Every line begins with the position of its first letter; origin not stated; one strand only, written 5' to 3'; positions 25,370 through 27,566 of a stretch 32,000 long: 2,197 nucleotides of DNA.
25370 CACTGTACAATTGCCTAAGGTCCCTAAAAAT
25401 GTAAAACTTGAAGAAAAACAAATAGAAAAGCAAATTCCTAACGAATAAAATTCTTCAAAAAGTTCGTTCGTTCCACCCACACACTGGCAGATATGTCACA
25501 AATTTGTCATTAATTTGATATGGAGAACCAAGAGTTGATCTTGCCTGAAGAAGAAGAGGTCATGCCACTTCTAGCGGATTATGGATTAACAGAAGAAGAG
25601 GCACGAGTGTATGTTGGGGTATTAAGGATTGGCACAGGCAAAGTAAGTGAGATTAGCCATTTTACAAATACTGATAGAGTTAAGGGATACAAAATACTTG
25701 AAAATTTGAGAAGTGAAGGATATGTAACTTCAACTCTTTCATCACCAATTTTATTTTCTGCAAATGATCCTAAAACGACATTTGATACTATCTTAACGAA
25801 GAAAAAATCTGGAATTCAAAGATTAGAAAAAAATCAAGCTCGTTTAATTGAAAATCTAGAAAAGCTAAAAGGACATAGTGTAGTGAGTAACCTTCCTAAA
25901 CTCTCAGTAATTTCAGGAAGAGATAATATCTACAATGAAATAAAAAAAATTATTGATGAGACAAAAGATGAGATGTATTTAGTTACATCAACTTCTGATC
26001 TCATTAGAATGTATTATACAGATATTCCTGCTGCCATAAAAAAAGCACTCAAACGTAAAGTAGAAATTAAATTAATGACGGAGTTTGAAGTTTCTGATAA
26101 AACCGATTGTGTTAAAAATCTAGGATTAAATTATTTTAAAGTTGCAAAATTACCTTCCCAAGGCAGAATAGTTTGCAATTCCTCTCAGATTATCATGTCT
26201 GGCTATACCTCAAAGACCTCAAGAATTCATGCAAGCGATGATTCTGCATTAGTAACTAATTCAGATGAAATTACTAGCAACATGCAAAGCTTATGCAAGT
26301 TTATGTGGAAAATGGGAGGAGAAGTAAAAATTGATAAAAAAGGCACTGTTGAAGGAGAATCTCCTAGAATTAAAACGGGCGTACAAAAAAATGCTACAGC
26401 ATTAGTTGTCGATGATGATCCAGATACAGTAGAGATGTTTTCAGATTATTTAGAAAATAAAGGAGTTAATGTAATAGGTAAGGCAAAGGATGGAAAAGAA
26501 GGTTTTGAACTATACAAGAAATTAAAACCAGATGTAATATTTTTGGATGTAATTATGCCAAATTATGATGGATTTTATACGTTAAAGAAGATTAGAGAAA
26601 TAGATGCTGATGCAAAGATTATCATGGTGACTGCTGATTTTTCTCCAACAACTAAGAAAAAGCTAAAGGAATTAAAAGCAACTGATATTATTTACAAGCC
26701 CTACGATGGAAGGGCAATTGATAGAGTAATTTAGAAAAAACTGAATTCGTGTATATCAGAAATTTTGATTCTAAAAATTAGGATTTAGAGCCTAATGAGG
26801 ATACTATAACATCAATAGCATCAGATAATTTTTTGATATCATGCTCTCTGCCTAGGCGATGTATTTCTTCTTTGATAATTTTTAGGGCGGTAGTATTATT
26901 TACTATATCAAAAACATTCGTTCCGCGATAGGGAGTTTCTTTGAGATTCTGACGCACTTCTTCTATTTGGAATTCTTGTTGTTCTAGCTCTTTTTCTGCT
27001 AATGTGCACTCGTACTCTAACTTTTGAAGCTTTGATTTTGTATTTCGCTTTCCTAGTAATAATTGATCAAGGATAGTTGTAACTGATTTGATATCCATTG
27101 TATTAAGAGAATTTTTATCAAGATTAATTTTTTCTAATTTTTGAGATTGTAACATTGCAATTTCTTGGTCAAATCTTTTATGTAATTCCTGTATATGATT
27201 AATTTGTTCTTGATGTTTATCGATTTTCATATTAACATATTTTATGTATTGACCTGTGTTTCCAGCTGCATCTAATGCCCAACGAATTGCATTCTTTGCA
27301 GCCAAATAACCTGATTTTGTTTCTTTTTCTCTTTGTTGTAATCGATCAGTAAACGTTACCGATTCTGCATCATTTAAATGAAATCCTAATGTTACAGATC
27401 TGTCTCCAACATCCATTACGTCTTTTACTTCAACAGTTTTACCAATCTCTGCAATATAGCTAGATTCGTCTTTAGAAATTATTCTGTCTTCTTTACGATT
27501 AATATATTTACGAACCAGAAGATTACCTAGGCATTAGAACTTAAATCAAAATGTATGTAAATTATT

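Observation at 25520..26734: Response regulator with reversed architecture: TrmB-type DNA-binding and effector-like domains followed by a C-terminal receiver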

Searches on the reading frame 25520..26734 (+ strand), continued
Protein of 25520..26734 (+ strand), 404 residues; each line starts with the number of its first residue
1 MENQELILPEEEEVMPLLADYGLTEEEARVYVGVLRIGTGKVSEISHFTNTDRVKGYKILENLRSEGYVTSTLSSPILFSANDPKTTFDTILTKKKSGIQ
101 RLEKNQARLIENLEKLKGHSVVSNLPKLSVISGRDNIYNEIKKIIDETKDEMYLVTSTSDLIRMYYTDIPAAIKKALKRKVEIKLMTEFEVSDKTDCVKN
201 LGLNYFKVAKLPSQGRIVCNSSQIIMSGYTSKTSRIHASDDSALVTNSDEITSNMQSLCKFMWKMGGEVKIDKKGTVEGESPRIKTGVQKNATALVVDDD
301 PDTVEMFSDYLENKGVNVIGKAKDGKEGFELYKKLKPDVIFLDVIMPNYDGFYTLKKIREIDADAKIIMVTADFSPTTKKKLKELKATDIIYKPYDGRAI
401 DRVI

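Call 50: predict_structure(alignment_id=A1)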
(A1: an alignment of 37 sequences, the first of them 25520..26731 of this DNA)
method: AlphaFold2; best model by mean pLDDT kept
length: 404 residues; sequences in the alignment: 37
mean_pLDDT: 81.0   pTM: 0.48
mean pLDDT of the five models: 81.0, 80.5, 79.8, 79.5, 79.4
residues with pLDDT >= 90: 141; 70-90: 200; 50-70: 37; < 50: 26
segments of 3 or more residues with pLDDT < 50: 1-4, 119-123, 274-287
pLDDT, mean of each block of 10 residues (from residue 1): 58 85 91 91 90 90 93 89 89 86 82 63 63 85 92 87 80 91 85 64 84 84 83 58 87 91 87 44 42 87 76 83 92 93 84 92 91 77 85 68 72
secondary structure, 60 per line:
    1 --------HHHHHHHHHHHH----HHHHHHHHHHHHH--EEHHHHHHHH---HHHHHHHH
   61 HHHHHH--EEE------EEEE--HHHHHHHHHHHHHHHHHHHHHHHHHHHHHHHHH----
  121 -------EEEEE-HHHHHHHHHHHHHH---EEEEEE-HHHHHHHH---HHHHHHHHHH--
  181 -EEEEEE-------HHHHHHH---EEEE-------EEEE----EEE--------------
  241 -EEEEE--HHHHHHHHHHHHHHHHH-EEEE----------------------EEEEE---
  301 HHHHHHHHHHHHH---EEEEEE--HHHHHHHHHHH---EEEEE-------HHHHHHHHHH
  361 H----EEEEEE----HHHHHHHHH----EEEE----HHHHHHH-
elements in order: H9-20 H25-37 H42-49 H53-66 E69-71 E78-81 H84-116 E128-132 H134-147 E151-156 H158-165 H169-178 E182-187 H195-201 E205-208 E216-219 E224-226 E242-246 H249-265 E267-270 E293-297 H301-313 E317-322 H325-335 E339-343 H351-361 E366-371 H376-384 E389-392 H397-403
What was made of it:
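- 25769..25867 (+): Long helix (residues 84-116), the position of the TrmB coiled-coil dimerisation helix. AF2 secondary structure H84-116 (call 50).
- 26336..26395 (+): Flexible linker (residues 273-292). pLDDT <50 for residues 274-287 (call 50).
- On TrmB family of transcription regulators: A long helix at 84-116 is predicted at the right place (call 50).
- The inter-domain arrangement in the model is undefined (pTM 0.48, call 50), so the coupling mechanism is a guess.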

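Call 53: search_protein_families(library=pfam, proteins=[L021:1755-4187:-, L025:690-2462:-, L025:5485-6654:+, L021:7203-8336:+], max_evalue=1)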
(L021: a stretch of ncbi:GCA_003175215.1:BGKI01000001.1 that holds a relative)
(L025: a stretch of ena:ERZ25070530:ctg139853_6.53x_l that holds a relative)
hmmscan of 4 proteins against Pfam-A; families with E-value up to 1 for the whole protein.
L021:1755-4187:- (810 aa): 3 families
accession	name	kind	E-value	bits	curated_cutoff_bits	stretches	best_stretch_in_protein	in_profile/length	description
PF00082.27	Peptidase_S8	-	3.6e-29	102.4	21.8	2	689-801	160-288/288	Subtilase family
PF22807.2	TrAA12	-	9e-06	24.7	30.9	1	33-92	382-441/463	TrAA12-like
PF16715.11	CDPS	-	0.22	11.7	27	1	91-166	69-142/220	Cyclodipeptide synthase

L025:690-2462:- (590 aa): 5 families
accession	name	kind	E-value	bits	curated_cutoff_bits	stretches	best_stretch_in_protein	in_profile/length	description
PF05110.18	AF-4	-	0.036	13.8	26.9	1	99-131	460-493/514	AF-4 proto-oncoprotein N-terminal region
PF08278.16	DnaG_DnaB_bind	-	0.077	13.8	29.1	1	135-189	55-109/124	DNA primase DnaG DnaB-binding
PF15454.11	LAMTOR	-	0.12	13.5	25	1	114-152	15-52/75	Late endosomal/lysosomal adaptor and MAPK and MTOR activator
PF10500.14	SR-25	-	0.17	11.9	40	1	105-158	65-118/226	Nuclear RNA-splicing-associated protein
PF14303.12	NAM-associated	-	0.29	12.4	27.7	1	106-188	58-145/162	No apical meristem-associated C-terminal domain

L025:5485-6654:+ (389 aa): 1 family
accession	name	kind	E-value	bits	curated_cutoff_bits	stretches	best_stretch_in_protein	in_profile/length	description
PF23564.1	EF-hand_FSTL1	-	0.014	16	27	1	55-132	16-88/120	Follistatin-related protein 1, EF-hand domain pair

L021:7203-8336:+ (377 aa): 4 families
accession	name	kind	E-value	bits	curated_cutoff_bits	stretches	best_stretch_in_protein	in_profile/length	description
PF22924.1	ACOX_C_alpha1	-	0.054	13.7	27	1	185-225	106-146/169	Acyl-CoA oxidase, C-alpha1 domain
PF22194.2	F-93_WHD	-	0.084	13.4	28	0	271-299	24-52/62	F-93, winged-helix domain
PF17836.7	PglD_N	-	0.15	13.1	23.4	1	238-278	11-52/78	PglD N-terminal domain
PF22546.2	2CompART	-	0.21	12.2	27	1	247-326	10-83/120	2-Component system ADP-ribosyltransferase domain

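Call 54: fold_search(model_id=the predicted structure, library=pdb)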
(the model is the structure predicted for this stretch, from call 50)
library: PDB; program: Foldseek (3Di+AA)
matches with E <= 10: 1962; with E <= 0.001: 623
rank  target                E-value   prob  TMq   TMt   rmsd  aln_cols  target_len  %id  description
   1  5bpd_D                8.2e-15  1.00  0.28  0.39  10.6       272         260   14  Structure of TrmBL2, an archaeal chromatin protein, shows a novel mode of DNA binding. (released 2015-09-02)
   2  5bpi_C                1.6e-14  1.00  0.28  0.42  10.5       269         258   14  Structure of TrmBL2, an archaeal chromatin protein, shows a novel mode of DNA binding. (released 2015-09-02)
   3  5bpi_D                2.0e-14  1.00  0.28  0.41  10.6       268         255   14  Structure of TrmBL2, an archaeal chromatin protein, shows a novel mode of DNA binding. (released 2015-09-02)
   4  5bpd_C                3.0e-14  1.00  0.28  0.41  10.4       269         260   14  Structure of TrmBL2, an archaeal chromatin protein, shows a novel mode of DNA binding. (released 2015-09-02)
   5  5bpd_B                5.7e-14  1.00  0.26  0.39  13.2       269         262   14  Structure of TrmBL2, an archaeal chromatin protein, shows a novel mode of DNA binding. (released 2015-09-02)
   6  5bqt_A                1.1e-13  1.00  0.28  0.42  12.4       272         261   14  Structure of TrmBL2, an archaeal chromatin protein, shows a novel mode of DNA binding. (released 2015-09-02)
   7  5box_A                1.2e-13  1.00  0.27  0.40  13.6       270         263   14  Structure of TrmBL2, an archaeal chromatin protein, shows a novel mode of DNA binding. (released 2015-09-02)
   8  5bqt_B                8.1e-13  1.00  0.28  0.42  11.4       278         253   15  Structure of TrmBL2, an archaeal chromatin protein, shows a novel mode of DNA binding. (released 2015-09-02)
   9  3qph_A                2.0e-10  1.00  0.29  0.34  12.5       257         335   18  The three-dimensional structure of TrmB, a global transcriptional regulator of the hyperthermophilic archaeon Pyrococc (released 2012-05-30)
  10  5wq0_D                6.4e-10  1.00  0.27  0.82   1.4       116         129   28  Receiver domain of Spo0A from Paenisporosarcina sp. TG-14 (released 2017-03-22)
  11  4iga_A                9.1e-10  1.00  0.27  0.91   1.1       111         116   33  The crystal structure of an activated Thermotoga maritima CheY with N-terminal region of FliM (released 2013-04-24)
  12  1qmp_B                1.1e-09  1.00  0.26  0.83   1.5       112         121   31  Phosphorylated aspartate in the crystal structure of the sporulation response regulator, Spo0A (released 1999-11-14)
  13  6ww6_B                1.5e-09  1.00  0.27  0.57   1.4       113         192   31  Crystal structure of EutV bound to RNA (released 2021-11-24)
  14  5wq0_F                2.2e-09  1.00  0.27  0.84   1.6       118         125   27  Receiver domain of Spo0A from Paenisporosarcina sp. TG-14 (released 2017-03-22)
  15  6wsh_A                2.8e-09  1.00  0.27  0.57   1.4       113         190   31  Crystal structure of EutV from Enterococcus faecalis (released 2021-05-05)
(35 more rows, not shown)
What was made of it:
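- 25520..26734 (+): TrmB-REC response regulator gene (404 aa). AF2/Foldseek match TrmBL2 plus CheY-like REC (calls 50, 54).
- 25901..26335 (+): Alpha/beta domain (residues 128-272), equal to the first (PLD-like) subdomain of the TrmB effector-binding domain; the sugar-binding second subdomain is absent. Foldseek alignment spans all of TrmBL2, ~260 aa (call 54).
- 26396..26731 (+): Receiver (REC) domain, residues 293-404; D298/D299 acidic pocket, D343 phospho-acceptor, T371, K393. Foldseek TM 0.8-0.9 to CheY/Spo0A (call 54).
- On TrmB family of transcription regulators: Structural match to TrmBL2 and TrmB (call 54).
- On TrmBL2-type (EBD-truncated) subgroup: Foldseek aligns ~270 columns covering all of 5bpd (260 aa), E 8e-15 (call 54).
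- Checked: An AlphaFold2 model (pLDDT 81) matches TrmBL2 over its whole length (Foldseek E 8e-15), then TrmB (E 2e-10), and matches CheY/Spo0A receivers with TM 0.8-0.9 (calls 50, 54).
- The fold matches TrmBL2 and CheY (calls 50, 54). The best structural match is TrmBL2, over its full length (call 54).
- Tried and rejected: Structure comparison was needed (call 54).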

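Call 58: list_cluster_members(proteins=[P0271, P0278, window:25520-26731:+])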
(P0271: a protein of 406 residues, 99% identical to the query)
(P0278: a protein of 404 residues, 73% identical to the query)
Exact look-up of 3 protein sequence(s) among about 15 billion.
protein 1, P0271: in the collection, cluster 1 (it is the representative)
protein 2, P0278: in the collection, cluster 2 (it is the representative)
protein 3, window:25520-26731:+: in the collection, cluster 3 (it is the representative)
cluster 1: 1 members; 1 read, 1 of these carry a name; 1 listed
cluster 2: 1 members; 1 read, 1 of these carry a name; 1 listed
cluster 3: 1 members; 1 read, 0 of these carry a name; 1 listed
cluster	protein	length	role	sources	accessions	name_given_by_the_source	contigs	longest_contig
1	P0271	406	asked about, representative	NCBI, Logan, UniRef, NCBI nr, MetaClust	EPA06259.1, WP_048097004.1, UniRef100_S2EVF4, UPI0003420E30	response regulator [Candidatus Nitrosarchaeum limnium] | Response regulator receiver domain protein n=1 Tax=Candidatus Nitrosarchaeum limnium BG20 ... | status=active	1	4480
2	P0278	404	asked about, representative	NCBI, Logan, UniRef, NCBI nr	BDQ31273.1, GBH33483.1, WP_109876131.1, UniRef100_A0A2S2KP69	hypothetical protein NZNM25_02740 [Nitrosopumilus zosterae] | Response regulatory domain-containing protein n=1 Tax=Nitrosopumilus zosterae ... | response regulator [Nitrosopumilus zosterae]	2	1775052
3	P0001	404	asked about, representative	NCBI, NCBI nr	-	-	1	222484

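Call 59: find_encoding_contigs(protein=P0387, flank=6000, max_places=1)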
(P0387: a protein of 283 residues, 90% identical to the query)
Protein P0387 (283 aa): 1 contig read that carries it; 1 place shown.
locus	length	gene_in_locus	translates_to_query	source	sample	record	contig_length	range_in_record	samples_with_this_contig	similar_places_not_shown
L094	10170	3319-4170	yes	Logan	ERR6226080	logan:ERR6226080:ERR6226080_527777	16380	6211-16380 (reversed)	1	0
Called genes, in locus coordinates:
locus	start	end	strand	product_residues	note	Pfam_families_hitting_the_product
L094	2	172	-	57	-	?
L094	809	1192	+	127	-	PF00072:Response_reg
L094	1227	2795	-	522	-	PF00989:PAS, PF08447:PAS_3, PF08448:PAS_4, PF13426:PAS_9, PF00989:PAS, PF08448:PAS_4, PF13426:PAS_9, PF08447:PAS_3, +3 more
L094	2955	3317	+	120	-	PF00072:Response_reg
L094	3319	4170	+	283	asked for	PF01978:TrmB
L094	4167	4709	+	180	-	PF00072:Response_reg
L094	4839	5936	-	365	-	PF00413:Peptidase_M10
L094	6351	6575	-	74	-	-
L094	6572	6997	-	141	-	PF02661:Fic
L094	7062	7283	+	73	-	-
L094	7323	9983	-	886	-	-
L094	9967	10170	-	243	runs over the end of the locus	-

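Call 60: find_encoding_contigs(protein=P0412, flank=6000, max_places=1)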
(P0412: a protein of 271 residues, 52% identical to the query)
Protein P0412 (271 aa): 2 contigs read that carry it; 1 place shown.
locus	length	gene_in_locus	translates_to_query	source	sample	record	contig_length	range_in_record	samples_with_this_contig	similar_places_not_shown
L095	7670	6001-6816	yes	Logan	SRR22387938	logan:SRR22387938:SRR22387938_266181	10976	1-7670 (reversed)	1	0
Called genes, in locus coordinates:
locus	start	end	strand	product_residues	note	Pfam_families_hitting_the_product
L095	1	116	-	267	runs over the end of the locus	-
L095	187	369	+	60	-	-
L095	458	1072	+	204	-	-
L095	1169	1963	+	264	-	PF00072:Response_reg, PF18551:TackOD1 (faint)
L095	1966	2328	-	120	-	PF00072:Response_reg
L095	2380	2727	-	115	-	-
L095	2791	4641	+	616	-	PF00672:HAMP (weak), PF00512:HisKA, PF02518:HATPase_c, PF13589:HATPase_c_3 (weak)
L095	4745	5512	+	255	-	PF00512:HisKA, PF02518:HATPase_c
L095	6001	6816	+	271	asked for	PF01978:TrmB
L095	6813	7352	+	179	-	PF00072:Response_reg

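Call 65: find_encoding_contigs(protein=P0414, flank=4000, max_places=1)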
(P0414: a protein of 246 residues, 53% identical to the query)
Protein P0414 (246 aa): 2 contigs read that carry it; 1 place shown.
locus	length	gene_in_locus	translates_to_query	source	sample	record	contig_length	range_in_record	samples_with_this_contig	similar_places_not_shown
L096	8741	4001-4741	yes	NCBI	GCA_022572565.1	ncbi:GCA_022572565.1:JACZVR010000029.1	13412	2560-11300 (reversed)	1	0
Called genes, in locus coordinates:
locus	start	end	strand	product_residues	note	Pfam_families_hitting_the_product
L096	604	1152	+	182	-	PF14417:MEDS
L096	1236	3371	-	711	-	PF17159:MASE3, PF00989:PAS, PF08448:PAS_4 (weak), PF13188:PAS_8 (weak), PF13426:PAS_9, PF08447:PAS_3, PF00512:HisKA, PF02518:HATPase_c, +1 more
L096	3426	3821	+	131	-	PF00072:Response_reg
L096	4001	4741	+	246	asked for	PF01978:TrmB (weak)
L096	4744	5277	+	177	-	PF00072:Response_reg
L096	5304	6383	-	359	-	PF00413:Peptidase_M10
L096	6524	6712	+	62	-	-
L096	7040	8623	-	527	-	PF07250:Glyoxal_oxid_N, PF09118:GO-like_E_set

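Call 66: find_encoding_contigs(protein=P0420, flank=4000, max_places=1)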
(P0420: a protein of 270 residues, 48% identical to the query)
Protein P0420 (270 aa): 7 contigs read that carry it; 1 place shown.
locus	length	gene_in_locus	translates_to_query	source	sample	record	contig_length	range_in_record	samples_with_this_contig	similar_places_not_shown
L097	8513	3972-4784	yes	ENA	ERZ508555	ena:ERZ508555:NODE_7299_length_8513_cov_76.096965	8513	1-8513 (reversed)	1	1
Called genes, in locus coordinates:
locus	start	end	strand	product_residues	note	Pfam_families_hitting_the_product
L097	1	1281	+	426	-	?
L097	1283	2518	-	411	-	PF00672:HAMP, PF00989:PAS, PF13426:PAS_9, PF00512:HisKA, PF02518:HATPase_c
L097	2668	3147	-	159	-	-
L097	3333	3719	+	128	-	PF00072:Response_reg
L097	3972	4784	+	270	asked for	PF01978:TrmB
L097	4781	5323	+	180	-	PF00072:Response_reg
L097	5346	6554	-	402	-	PF00413:Peptidase_M10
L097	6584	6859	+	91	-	-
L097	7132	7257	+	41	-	-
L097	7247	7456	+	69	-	-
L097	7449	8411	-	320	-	-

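Call 67: find_encoding_contigs(protein=P0396, flank=4000, max_places=1)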
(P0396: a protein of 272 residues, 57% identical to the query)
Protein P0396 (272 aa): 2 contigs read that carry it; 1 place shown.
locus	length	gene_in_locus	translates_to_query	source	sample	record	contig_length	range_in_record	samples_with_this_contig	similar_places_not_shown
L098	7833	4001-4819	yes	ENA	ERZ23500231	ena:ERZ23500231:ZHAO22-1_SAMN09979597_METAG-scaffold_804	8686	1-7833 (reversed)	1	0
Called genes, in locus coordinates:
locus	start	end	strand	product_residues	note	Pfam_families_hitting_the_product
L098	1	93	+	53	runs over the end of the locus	-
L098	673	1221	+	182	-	PF14417:MEDS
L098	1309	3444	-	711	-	PF17159:MASE3, PF00989:PAS, PF08448:PAS_4 (weak), PF13426:PAS_9, PF08447:PAS_3, PF00512:HisKA, PF02518:HATPase_c, PF14501:HATPase_c_5 (weak), +1 more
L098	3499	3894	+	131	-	PF00072:Response_reg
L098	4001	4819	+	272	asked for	PF01978:TrmB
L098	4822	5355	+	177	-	PF00072:Response_reg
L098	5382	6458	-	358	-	PF00413:Peptidase_M10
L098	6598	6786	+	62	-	-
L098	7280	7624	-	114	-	PF00543:P-II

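Call 68: find_encoding_contigs(protein=P0404, flank=4000, max_places=1)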
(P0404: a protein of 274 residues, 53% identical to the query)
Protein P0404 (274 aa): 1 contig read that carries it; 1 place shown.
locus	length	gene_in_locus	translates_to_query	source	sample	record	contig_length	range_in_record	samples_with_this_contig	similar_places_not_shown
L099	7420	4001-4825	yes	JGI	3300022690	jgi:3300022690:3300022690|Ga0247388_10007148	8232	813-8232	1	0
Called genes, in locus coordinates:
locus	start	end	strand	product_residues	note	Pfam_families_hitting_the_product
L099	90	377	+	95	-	-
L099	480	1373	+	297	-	-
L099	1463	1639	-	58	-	-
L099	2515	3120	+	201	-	-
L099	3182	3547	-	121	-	-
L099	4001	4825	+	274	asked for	PF01978:TrmB, PF24409:wHTH-PRTase_assc (faint)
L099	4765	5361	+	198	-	PF00072:Response_reg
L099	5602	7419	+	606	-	?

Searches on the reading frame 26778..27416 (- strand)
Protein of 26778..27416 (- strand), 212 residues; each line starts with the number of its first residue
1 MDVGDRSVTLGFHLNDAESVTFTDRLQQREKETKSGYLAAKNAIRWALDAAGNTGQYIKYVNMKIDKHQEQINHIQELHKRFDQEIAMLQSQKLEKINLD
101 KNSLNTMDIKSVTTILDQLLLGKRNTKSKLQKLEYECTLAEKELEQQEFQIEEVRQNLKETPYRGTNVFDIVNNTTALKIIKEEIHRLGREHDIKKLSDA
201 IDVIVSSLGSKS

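Call 12: search_protein_families(library=pfam, proteins=[window:26778-27416:-], max_evalue=0.01)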
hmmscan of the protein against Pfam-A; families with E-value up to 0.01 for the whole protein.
window:26778-27416:- (212 aa): 0 families

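Call 53: search_protein_families(library=pfam, proteins=[window:26778-27416:-], max_evalue=1)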
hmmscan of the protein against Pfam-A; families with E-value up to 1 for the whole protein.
window:26778-27416:- (212 aa): 1 family
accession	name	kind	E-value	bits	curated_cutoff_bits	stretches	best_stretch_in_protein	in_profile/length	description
PF00821.23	PEPCK_GTP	-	0.15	11.3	23.8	1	28-94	287-351/357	Phosphoenolpyruvate carboxykinase C-terminal P-loop domain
